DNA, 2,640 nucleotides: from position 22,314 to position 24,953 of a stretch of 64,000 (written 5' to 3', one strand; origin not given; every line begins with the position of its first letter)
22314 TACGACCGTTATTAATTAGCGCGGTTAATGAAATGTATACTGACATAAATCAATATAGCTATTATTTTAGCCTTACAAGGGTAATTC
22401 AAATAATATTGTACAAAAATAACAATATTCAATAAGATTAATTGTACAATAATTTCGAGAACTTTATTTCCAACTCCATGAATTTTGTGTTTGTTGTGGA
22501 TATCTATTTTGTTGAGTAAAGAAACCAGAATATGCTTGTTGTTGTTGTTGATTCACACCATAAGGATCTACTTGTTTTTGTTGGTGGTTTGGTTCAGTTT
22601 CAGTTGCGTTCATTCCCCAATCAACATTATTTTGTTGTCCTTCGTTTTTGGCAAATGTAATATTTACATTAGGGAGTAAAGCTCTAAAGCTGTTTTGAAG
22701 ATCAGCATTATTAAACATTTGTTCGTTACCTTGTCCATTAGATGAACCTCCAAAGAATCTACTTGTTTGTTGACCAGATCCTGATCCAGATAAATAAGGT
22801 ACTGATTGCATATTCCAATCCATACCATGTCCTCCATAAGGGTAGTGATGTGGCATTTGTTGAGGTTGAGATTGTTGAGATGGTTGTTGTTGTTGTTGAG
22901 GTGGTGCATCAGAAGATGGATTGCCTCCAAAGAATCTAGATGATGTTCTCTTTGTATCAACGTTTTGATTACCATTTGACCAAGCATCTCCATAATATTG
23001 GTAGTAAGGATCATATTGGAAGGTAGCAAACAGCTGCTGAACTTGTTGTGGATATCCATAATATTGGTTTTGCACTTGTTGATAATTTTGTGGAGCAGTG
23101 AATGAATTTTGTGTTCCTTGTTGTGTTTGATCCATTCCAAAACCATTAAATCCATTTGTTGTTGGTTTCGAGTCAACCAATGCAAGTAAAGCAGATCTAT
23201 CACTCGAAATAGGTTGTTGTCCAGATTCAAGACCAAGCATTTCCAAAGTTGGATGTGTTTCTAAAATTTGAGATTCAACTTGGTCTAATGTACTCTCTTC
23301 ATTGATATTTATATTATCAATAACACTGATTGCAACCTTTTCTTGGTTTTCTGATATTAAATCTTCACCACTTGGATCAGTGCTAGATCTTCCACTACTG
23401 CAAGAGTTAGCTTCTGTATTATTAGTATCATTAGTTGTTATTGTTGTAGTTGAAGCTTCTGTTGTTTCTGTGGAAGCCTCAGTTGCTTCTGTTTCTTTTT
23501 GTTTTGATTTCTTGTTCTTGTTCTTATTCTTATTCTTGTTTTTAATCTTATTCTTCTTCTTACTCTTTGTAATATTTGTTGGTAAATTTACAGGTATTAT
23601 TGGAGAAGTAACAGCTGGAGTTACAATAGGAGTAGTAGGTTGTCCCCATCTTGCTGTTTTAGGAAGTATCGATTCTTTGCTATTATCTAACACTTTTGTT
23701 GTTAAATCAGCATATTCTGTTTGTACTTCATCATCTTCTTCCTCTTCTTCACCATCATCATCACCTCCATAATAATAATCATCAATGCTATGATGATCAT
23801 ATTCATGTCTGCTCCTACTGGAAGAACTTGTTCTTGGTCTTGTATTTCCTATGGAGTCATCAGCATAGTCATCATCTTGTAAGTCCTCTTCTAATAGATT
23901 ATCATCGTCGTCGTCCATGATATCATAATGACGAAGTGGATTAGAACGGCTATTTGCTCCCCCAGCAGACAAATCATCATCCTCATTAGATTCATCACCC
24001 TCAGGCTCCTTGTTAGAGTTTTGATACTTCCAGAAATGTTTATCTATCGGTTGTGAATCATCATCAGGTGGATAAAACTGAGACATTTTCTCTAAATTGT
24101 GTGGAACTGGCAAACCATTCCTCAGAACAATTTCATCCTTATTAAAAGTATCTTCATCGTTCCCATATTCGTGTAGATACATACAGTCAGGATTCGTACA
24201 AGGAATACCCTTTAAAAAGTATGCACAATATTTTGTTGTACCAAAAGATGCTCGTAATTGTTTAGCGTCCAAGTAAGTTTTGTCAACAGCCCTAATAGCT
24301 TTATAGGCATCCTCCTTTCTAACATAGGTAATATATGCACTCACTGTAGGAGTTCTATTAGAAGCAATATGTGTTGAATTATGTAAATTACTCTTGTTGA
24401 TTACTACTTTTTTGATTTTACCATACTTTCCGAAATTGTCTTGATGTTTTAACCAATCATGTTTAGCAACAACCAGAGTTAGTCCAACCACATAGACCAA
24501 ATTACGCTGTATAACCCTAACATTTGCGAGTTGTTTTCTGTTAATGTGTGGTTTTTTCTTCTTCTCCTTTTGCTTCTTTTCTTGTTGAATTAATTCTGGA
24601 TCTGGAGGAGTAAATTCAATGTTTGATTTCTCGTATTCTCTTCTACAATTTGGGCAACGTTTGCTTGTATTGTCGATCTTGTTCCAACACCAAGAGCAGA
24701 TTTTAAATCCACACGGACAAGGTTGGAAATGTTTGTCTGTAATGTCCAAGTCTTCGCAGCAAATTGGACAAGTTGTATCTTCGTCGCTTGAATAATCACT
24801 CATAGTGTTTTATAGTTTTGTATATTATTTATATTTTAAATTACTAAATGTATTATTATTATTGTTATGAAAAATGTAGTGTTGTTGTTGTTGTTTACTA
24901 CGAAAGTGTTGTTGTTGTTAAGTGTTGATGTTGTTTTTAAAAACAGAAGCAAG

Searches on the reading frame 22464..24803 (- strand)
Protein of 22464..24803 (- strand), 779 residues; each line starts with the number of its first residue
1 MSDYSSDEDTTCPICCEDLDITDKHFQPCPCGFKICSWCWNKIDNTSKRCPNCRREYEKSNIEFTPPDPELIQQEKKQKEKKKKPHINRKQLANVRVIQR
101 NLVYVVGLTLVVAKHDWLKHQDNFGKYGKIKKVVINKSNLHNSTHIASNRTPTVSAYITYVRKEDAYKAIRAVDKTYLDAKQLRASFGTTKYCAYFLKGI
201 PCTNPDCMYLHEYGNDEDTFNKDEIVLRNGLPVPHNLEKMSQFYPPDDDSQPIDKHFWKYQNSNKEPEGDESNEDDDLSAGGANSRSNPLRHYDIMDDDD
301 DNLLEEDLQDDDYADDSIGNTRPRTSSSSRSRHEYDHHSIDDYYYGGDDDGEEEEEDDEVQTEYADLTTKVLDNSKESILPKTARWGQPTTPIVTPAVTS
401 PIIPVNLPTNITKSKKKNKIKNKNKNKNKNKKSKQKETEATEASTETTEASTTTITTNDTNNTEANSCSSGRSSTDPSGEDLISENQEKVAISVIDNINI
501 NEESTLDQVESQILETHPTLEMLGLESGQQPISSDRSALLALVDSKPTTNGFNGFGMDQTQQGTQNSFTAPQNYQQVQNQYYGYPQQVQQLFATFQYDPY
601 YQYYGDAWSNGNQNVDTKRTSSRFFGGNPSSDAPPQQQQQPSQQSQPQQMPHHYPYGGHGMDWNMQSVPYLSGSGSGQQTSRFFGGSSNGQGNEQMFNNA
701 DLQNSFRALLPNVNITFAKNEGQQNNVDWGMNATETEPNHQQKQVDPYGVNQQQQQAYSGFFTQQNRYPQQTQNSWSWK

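Call 28: search_protein_families(library=pfam, proteins=[window:22464-24803:-], max_evalue=0.001)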
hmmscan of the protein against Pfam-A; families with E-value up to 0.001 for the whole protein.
window:22464-24803:- (779 aa): 2 families
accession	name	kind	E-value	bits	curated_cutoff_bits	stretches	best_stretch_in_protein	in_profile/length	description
PF14570.12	zf-RING_4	-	1.5e-18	66.7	27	1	12-58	1-48/48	RING/Ubox like zinc-binding domain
PF00076.28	RRM_1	-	0.00086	19.6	20.7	0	124-184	19-70/70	RNA recognition motif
